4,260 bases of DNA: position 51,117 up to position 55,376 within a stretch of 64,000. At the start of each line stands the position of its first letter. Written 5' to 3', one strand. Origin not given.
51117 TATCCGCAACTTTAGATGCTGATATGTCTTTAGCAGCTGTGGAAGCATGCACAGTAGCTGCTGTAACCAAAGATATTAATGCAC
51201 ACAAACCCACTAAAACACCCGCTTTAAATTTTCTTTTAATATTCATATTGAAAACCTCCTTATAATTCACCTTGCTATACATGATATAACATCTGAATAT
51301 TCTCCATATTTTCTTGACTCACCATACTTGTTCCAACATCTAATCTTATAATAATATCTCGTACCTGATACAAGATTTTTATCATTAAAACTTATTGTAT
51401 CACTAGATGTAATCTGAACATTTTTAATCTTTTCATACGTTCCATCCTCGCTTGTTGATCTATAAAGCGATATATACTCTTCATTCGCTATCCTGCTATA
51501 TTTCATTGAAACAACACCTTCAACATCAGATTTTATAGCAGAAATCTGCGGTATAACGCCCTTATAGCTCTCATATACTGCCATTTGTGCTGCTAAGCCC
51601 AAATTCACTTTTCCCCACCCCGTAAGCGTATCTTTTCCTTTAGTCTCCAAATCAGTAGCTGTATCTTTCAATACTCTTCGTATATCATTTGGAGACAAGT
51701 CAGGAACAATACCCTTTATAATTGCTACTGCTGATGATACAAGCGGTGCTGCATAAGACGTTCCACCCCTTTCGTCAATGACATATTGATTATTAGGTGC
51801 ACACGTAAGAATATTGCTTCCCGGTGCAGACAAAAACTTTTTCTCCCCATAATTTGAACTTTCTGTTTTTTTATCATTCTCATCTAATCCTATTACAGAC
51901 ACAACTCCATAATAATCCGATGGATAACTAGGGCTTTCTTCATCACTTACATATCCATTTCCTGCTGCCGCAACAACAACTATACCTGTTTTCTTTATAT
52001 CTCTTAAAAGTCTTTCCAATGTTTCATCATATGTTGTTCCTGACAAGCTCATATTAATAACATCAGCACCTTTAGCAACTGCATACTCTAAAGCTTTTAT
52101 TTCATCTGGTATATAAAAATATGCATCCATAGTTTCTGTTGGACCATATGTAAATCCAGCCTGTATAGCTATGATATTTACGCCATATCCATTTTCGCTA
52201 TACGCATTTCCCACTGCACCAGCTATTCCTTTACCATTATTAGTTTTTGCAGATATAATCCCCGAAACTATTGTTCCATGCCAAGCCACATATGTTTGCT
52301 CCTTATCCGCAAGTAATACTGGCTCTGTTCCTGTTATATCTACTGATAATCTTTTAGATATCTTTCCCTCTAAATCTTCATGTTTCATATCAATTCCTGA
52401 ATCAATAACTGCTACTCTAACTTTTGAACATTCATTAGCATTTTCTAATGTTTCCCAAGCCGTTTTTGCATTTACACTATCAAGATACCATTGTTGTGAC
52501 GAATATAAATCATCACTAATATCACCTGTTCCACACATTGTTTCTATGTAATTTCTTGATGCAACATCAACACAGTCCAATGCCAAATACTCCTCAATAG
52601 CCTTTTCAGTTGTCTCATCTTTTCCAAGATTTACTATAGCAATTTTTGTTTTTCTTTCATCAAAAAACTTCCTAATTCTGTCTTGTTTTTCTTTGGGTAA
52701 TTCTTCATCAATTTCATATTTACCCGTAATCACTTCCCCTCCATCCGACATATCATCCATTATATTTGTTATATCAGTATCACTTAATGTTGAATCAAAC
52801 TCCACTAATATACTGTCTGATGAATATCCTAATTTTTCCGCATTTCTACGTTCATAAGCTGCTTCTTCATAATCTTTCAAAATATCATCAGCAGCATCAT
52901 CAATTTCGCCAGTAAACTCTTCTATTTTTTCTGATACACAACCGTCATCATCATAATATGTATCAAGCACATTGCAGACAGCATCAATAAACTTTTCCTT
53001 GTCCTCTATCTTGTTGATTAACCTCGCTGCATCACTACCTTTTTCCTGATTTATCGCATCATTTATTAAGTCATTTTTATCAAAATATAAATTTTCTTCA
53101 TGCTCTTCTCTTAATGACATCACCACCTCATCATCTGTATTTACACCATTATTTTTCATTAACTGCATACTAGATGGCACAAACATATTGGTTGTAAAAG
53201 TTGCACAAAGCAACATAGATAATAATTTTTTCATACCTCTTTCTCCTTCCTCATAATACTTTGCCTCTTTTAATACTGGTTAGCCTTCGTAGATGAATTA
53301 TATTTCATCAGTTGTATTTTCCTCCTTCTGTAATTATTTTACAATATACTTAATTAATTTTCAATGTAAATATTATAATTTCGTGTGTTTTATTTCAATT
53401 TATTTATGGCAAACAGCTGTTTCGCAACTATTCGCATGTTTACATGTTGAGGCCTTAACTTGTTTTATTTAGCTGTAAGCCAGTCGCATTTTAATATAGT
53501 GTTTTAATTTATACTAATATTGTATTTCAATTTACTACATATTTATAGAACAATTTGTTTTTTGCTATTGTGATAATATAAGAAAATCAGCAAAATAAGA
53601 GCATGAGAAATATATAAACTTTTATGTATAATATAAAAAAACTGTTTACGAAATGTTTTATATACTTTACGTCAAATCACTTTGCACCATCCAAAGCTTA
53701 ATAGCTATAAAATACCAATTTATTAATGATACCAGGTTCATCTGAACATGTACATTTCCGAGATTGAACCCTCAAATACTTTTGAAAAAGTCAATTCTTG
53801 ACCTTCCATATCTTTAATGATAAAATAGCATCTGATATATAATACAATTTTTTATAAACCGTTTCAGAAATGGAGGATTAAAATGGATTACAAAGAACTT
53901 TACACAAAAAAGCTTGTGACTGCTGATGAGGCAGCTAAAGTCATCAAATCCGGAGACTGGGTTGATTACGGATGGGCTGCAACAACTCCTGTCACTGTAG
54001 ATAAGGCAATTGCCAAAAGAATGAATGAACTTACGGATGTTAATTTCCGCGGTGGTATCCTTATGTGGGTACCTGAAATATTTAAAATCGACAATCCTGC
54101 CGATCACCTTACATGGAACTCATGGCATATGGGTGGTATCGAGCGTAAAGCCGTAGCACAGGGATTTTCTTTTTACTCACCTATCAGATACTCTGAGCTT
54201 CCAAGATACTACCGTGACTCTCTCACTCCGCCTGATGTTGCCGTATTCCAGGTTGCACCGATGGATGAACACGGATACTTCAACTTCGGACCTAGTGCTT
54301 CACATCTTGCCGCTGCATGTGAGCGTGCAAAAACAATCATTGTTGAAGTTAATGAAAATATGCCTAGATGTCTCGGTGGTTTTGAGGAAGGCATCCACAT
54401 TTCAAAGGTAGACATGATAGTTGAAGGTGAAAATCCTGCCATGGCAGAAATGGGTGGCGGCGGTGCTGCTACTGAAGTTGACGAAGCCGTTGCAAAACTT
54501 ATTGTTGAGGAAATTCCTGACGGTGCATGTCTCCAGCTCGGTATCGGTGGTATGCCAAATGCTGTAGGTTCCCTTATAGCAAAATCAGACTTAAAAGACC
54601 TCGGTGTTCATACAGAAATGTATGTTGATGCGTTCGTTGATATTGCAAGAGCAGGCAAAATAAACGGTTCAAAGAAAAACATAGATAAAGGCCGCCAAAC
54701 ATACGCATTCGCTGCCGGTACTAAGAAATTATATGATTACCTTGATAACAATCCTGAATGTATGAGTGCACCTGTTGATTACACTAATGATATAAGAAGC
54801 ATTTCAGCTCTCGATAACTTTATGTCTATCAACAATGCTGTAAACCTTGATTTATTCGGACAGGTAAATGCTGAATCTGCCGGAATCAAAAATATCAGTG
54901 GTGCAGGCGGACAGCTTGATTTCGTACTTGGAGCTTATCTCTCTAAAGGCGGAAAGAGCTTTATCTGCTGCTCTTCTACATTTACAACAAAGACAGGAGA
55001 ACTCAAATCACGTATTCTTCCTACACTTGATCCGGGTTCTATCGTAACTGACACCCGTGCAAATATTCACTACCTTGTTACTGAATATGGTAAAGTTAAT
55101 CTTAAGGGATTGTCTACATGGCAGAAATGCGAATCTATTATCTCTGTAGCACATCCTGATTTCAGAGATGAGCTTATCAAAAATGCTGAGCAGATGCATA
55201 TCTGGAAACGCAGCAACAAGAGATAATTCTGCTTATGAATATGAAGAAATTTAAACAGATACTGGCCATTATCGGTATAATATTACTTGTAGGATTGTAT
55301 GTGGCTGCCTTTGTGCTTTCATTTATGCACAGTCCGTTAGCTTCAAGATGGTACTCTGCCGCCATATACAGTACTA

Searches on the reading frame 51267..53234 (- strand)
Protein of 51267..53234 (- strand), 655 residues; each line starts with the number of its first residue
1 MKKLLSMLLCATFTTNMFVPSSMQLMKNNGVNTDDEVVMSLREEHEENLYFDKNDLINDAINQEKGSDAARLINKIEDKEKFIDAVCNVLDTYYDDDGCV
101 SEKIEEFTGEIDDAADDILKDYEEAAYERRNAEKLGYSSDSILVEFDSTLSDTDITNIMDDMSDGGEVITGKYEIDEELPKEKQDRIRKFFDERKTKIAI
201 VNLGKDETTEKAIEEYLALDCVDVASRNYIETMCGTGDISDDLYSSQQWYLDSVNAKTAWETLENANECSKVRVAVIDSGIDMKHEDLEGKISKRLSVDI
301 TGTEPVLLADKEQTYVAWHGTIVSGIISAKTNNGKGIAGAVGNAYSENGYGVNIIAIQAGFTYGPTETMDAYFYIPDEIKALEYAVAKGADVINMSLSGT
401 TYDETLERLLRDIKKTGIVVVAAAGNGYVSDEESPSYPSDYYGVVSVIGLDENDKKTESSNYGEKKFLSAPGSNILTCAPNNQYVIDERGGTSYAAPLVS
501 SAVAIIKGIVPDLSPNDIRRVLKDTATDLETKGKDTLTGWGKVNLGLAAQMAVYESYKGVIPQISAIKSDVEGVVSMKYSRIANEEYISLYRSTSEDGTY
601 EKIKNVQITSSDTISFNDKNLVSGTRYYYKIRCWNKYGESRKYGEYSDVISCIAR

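Call 36: search_protein_families(library=pfam, proteins=[window:51267-53234:-], max_evalue=0.00001)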
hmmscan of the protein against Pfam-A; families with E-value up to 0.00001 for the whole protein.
window:51267-53234:- (655 aa): 1 family
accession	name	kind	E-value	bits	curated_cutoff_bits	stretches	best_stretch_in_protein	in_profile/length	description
PF00082.27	Peptidase_S8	-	1.7e-44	152.7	21.8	1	271-541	3-288/288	Subtilase family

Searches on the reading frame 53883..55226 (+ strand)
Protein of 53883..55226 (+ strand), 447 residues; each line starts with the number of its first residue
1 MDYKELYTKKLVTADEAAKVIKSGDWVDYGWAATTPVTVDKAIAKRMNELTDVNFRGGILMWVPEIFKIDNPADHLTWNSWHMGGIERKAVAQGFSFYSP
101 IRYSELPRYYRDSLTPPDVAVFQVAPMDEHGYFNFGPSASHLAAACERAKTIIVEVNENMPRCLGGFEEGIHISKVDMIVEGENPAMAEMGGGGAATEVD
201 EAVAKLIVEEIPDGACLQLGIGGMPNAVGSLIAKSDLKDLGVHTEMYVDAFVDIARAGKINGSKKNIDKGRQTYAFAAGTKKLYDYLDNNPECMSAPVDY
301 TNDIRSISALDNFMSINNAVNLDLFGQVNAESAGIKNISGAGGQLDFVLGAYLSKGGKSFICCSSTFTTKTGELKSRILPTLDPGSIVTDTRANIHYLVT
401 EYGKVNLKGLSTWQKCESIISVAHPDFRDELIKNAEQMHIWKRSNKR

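Call 67: search_protein_families(library=pfam, proteins=[window:53883-55226:+], max_evalue=0.00001)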
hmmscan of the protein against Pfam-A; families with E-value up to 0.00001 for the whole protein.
window:53883-55226:+ (447 aa): 2 families
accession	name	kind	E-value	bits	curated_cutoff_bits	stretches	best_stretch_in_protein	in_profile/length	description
PF13336.12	AcetylCoA_hyd_C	-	9.5e-57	191.7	23.7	1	279-435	1-154/154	Acetyl-CoA hydrolase/transferase C-terminal domain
PF02550.21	AcetylCoA_hydro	-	5.2e-29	102.1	24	1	3-183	1-190/198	Acetyl-CoA hydrolase/transferase N-terminal domain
